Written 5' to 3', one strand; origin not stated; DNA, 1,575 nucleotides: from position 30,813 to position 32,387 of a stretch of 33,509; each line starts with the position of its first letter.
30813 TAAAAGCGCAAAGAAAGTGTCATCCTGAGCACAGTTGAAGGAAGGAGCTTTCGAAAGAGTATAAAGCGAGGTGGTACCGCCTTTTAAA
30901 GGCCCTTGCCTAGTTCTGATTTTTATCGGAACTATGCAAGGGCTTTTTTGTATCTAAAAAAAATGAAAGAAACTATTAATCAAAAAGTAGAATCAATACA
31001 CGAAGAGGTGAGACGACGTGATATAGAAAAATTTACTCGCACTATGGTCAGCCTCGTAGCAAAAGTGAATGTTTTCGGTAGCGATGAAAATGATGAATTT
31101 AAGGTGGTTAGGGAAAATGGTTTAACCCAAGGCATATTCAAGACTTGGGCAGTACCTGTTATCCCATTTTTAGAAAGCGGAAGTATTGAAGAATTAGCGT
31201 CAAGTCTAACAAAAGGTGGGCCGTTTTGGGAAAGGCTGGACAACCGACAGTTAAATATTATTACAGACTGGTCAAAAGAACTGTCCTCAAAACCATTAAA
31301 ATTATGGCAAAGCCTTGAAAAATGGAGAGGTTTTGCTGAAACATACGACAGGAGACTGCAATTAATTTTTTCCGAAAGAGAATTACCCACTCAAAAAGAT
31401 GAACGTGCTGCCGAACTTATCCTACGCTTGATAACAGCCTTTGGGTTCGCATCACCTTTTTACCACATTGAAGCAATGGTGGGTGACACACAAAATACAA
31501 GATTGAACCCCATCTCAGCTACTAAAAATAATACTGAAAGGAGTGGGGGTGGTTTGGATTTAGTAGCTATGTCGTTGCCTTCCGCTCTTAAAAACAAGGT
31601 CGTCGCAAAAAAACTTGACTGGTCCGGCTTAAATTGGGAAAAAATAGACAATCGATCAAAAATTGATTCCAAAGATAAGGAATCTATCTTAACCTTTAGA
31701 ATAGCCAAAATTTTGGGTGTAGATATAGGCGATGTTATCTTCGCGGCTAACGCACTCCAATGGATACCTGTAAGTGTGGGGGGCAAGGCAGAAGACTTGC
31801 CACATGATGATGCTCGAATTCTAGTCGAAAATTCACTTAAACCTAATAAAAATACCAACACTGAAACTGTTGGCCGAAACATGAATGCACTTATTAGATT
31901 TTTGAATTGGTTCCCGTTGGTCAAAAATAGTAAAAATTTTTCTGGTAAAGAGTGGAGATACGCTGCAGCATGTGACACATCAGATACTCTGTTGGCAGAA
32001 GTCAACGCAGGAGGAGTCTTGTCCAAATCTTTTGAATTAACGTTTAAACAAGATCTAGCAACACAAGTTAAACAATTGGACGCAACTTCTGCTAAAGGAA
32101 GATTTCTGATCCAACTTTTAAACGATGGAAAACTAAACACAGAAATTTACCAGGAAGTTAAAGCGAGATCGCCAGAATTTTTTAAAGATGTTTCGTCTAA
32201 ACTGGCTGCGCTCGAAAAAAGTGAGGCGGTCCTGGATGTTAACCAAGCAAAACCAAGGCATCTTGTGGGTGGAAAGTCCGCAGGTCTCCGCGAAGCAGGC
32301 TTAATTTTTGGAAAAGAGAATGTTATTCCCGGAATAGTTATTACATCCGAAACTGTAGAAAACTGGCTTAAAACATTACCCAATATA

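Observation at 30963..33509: Dikinase-like protein with a large unassigned N-terminal region, coupled to an HD hydrolase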

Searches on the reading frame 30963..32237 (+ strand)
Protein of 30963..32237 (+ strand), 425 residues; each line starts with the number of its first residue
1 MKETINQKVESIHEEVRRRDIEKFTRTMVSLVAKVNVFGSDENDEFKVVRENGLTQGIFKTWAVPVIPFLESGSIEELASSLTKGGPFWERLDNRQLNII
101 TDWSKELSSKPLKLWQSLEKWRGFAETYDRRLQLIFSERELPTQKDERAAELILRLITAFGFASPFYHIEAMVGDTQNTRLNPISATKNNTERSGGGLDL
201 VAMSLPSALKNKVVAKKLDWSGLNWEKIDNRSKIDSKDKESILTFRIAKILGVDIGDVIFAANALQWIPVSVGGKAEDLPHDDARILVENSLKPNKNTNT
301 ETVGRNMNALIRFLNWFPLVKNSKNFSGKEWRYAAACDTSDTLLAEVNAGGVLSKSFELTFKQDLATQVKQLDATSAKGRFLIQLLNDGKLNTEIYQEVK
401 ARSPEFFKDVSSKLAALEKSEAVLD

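Call 48: predict_structure(alignment_id=A5)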
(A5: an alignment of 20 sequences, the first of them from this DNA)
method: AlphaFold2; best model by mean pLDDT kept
length: 425 residues; sequences in the alignment: 20
mean_pLDDT: 92.2   pTM: 0.90
mean pLDDT of the five models: 92.2, 90.5, 90.3, 90.3, 89.7
residues with pLDDT >= 90: 361; 70-90: 44; 50-70: 14; < 50: 6
segments of 3 or more residues with pLDDT < 50: 189-192
pLDDT, mean of each block of 10 residues (from residue 1): 63 84 95 95 94 95 97 97 94 97 97 96 96 95 97 98 97 87 72 72 96 96 96 94 95 96 94 89 95 86 92 93 93 95 96 95 94 93 95 96 96 93 63
secondary structure, 60 per line:
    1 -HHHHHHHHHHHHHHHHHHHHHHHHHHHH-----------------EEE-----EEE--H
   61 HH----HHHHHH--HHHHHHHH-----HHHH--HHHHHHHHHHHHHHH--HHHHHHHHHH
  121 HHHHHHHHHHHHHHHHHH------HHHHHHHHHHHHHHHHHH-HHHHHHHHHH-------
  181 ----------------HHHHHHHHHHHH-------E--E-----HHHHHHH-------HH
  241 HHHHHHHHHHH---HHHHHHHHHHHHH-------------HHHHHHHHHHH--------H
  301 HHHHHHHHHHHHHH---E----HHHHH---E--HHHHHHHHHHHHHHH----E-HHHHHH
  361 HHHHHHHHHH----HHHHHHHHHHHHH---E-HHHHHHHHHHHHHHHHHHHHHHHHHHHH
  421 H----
elements in order: H2-29 E47-49 E55-57 H67-72 H75-82 H88-91 H94-108 H111-138 H145-162 H164-173 H197-208 H225-231 H239-251 H255-267 H281-291 H300-314 H323-327 H334-348 H355-370 H375-387 H393-421

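Call 50: fold_search(model_id=the predicted structure, library=pdb)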
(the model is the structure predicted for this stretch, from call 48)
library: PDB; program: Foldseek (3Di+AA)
matches with E <= 10: 276; with E <= 0.001: 0
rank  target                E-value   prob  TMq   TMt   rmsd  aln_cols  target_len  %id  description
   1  3j02_A                6.4e-01  0.04  0.11  0.10  22.0       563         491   10  Lidless D386A Mm-cpn in the pre-hydrolysis ATP-bound state (released 2011-05-18)
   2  1qmg_A                7.9e-01  0.04  0.10  0.08  20.7       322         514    8  Acetohydroxyacid isomeroreductase complexed with its reaction product dihydroxy-methylvalerate, manganese and ADP-ribo (released 2000-03-31)
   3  8pwf_A                8.6e-01  0.08  0.12  0.17  15.7       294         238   10  crystal structure of VDR in complex with Des-C-Ring and Aromatic-D-Ring analog 2 (released 2024-08-14)
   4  8gl7_A                9.0e-01  0.05  0.09  0.13  20.1       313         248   14  AncAR1 - progesterone - Tif2 (released 2024-06-26)
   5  6oh3                  1.0e+00  0.04  0.11  0.13  21.9       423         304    9  X-ray crystal structure of the mouse CMP-sialic acid transporter in complex with CMP-sialic acid, by lipidic cubic phase (released 2019-04-24)
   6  5lga_A                1.1e+00  0.04  0.09  0.12  21.9       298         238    8  Structural analysis and biological activities of BXL0124, a Gemini analog of Vitamin D (released 2016-10-19)
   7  3wt6_A                1.1e+00  0.04  0.08  0.12  22.4       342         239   11  A mixed population of antagonist and agonist binding conformers in a single crystal explains partial agonism against v (released 2014-06-11)
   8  1yve_I                1.1e+00  0.03  0.09  0.08  21.0       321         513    8  ACETOHYDROXY ACID ISOMEROREDUCTASE COMPLEXED WITH NADPH, MAGNESIUM AND INHIBITOR IPOHA (N-HYDROXY-N-ISOPROPYLOXAMATE) (released 1997-09-04)
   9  2acl_B                1.2e+00  0.08  0.13  0.18  15.2       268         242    8  Liver X-Receptor alpha Ligand Binding Domain with SB313987 (released 2005-09-20)
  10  8sha_E                1.2e+00  0.04  0.12  0.10  26.4       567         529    9  CCT-G beta 5 complex closed state 4 (released 2023-10-25)
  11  3dr1_A                1.3e+00  0.07  0.11  0.16  14.5       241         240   12  Side-chain fluorine atoms of non-steroidal vitamin D3 analogs stabilize helix 12 of vitamin D receptor (released 2009-06-16)
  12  4ruj_A                1.3e+00  0.06  0.11  0.16  17.4       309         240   11  Crystal structure of zVDR L337H mutant-VD complex (released 2015-10-07)
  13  1w07_B                1.3e+00  0.04  0.12  0.09  19.1       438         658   10  Arabidopsis thaliana acyl-CoA oxidase 1 (released 2004-12-15)
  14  6a5z_H                1.5e+00  0.05  0.10  0.14  16.5       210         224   14  Crystal structure of human FXR/RXR-LBD heterodimer bound to HNC180 and 9cRA and SRC1 (released 2018-10-10)
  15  2hbh_A                1.6e+00  0.06  0.12  0.17  16.3       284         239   11  Crystal structure of Vitamin D nuclear receptor ligand binding domain bound to a locked side-chain analog of calcitrio (released 2007-05-01)
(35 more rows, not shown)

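Call 75: search_protein_representatives(alignment_id=A5)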
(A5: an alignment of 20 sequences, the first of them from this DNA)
Query: 20 sequences, 428 profile positions. Proteins with E-value up to 0.001 (for the whole library): 96; up to 1e-10: 91; up to 1e-30: 69. The best 96 are listed.
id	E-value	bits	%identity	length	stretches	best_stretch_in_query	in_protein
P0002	2.3e-171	586.4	-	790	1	9-427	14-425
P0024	5.8e-167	571.9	-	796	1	11-428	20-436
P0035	3.9e-162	556.0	-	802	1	8-427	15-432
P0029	5.5e-158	542.4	-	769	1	3-427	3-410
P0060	8.2e-155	531.9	-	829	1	8-427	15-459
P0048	2.8e-154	530.1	-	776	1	22-426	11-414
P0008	1.0e-152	525.0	-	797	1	18-428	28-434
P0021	2.0e-151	520.8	-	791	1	8-424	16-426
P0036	1.2e-149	514.9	-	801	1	19-427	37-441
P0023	1.2e-149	514.9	-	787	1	12-419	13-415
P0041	1.4e-147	508.1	-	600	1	5-428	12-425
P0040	7.0e-147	505.8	-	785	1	17-428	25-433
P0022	1.6e-146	504.5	-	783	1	13-427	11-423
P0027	4.9e-145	499.7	-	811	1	17-427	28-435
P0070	4.3e-144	496.6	-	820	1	8-427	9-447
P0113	3.1e-52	193.9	-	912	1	16-426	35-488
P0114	2.5e-47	177.7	-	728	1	31-416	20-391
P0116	7.9e-43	162.9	-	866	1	16-426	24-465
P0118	9.3e-39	149.5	-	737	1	26-394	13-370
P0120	5.0e-33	130.6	-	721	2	113-417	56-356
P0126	3.7e-22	94.8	-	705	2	30-209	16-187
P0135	1.1e-14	70.2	-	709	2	33-210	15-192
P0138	3.7e-13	65.2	-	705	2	29-210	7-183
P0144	3.4e-08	48.8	-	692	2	31-207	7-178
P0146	2.4e-04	36.1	-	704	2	36-198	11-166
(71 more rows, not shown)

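Call 76: search_protein_families(library=pfam, proteins=[P0113, P0116, P0114, P0118, P0120, P0126, P0135, P0138, P0144, P0146], max_evalue=0.01)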
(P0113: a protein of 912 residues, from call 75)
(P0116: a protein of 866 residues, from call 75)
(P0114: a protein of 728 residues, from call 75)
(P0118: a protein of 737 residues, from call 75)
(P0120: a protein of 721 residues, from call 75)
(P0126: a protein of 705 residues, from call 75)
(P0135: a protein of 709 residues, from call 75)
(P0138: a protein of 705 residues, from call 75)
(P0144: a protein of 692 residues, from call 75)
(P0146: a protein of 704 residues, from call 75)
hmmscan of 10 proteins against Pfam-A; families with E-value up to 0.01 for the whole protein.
P0113 (912 aa): 2 families
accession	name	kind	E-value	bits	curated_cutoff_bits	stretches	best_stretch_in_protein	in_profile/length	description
PF01326.24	PPDK_N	-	3.7e-15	56.5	27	1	499-707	2-205/328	Pyruvate phosphate dikinase, AMP/ATP-binding domain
PF18999.5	DUF5728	-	0.0074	16.3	25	0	129-203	36-103/188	Family of unknown function (DUF5728)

P0116 (866 aa): 1 family
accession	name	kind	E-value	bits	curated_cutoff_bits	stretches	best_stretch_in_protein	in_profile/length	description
PF01326.24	PPDK_N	-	1.7e-22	80.6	27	1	477-654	3-184/328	Pyruvate phosphate dikinase, AMP/ATP-binding domain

P0114 (728 aa): 1 family
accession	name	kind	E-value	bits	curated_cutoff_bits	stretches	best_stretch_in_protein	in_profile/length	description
PF01326.24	PPDK_N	-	4.3e-10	39.8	27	1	409-570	10-185/328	Pyruvate phosphate dikinase, AMP/ATP-binding domain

P0118 (737 aa): 1 family
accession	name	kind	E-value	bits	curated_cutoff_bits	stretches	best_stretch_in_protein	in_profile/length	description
PF01326.24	PPDK_N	-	6.2e-28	98.5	27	2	407-581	3-185/328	Pyruvate phosphate dikinase, AMP/ATP-binding domain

P0120 (721 aa): 1 family
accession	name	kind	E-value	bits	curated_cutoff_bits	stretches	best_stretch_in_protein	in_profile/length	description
PF01326.24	PPDK_N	-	2.3e-13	50.6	27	2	386-534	13-174/328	Pyruvate phosphate dikinase, AMP/ATP-binding domain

P0126 (705 aa): 1 family
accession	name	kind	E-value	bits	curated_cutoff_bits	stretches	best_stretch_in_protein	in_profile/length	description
PF01326.24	PPDK_N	-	2.2e-16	60.5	27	1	372-533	2-185/328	Pyruvate phosphate dikinase, AMP/ATP-binding domain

P0135 (709 aa): 1 family
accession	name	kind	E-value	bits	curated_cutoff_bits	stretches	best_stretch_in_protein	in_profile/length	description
PF01326.24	PPDK_N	-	3.2e-11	43.5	27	1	370-544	3-187/328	Pyruvate phosphate dikinase, AMP/ATP-binding domain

P0138 (705 aa): 1 family
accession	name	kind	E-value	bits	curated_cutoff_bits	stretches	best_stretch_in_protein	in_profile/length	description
PF01326.24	PPDK_N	-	3.5e-13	50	27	1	365-532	2-185/328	Pyruvate phosphate dikinase, AMP/ATP-binding domain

P0144 (692 aa): 1 family
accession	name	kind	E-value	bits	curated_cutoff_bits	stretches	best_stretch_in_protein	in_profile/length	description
PF01326.24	PPDK_N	-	3.2e-15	56.7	27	1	357-513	3-173/328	Pyruvate phosphate dikinase, AMP/ATP-binding domain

P0146 (704 aa): 1 family
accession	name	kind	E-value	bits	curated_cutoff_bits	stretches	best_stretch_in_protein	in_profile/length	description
PF01326.24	PPDK_N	-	5.4e-15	55.9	27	1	361-546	2-193/328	Pyruvate phosphate dikinase, AMP/ATP-binding domain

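Call 77: find_encoding_contigs(protein=P0138, flank=6000, max_places=3)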
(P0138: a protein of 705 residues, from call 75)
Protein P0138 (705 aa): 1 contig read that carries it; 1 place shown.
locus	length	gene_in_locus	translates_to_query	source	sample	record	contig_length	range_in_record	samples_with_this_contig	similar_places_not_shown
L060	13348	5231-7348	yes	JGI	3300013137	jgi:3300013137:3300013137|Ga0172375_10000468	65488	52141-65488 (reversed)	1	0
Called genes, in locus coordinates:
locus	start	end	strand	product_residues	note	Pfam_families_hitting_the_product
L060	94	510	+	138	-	-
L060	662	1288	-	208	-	PF00406:ADK, PF13207:AAA_17, PF13238:AAA_18, PF05191:ADK_lid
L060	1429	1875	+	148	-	-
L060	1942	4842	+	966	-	PF04851:ResIII, PF00270:DEAD, PF00271:Helicase_C, PF22590:Cas3-like_C_2 (faint), PF19306:WHD_Lhr, PF08494:DEAD_assoc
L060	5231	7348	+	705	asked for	PF01326:PPDK_N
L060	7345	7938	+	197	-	PF01966:HD (weak)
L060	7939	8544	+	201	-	PF01965:DJ-1_PfpI (weak)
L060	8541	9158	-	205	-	PF13679:Methyltransf_32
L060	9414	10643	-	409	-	PF00579:tRNA-synt_1b, PF22421:SYY_C-terminal (weak), PF01479:S4 (weak)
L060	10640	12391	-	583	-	PF00282:Pyridoxal_deC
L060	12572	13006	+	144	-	PF13404:HTH_AsnC-type, PF13412:HTH_24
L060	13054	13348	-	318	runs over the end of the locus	-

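Call 78: find_encoding_contigs(protein=P0116, flank=6000, max_places=3)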
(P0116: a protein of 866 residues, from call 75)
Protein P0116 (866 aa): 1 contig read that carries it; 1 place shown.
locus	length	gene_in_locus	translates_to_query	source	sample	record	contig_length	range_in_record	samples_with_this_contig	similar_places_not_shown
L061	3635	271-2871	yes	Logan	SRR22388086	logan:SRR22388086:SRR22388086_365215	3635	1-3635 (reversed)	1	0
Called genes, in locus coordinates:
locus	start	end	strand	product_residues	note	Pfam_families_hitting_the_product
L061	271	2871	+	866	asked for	PF01326:PPDK_N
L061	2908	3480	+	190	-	PF10723:RepB-RCR_reg (weak)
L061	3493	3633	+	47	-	?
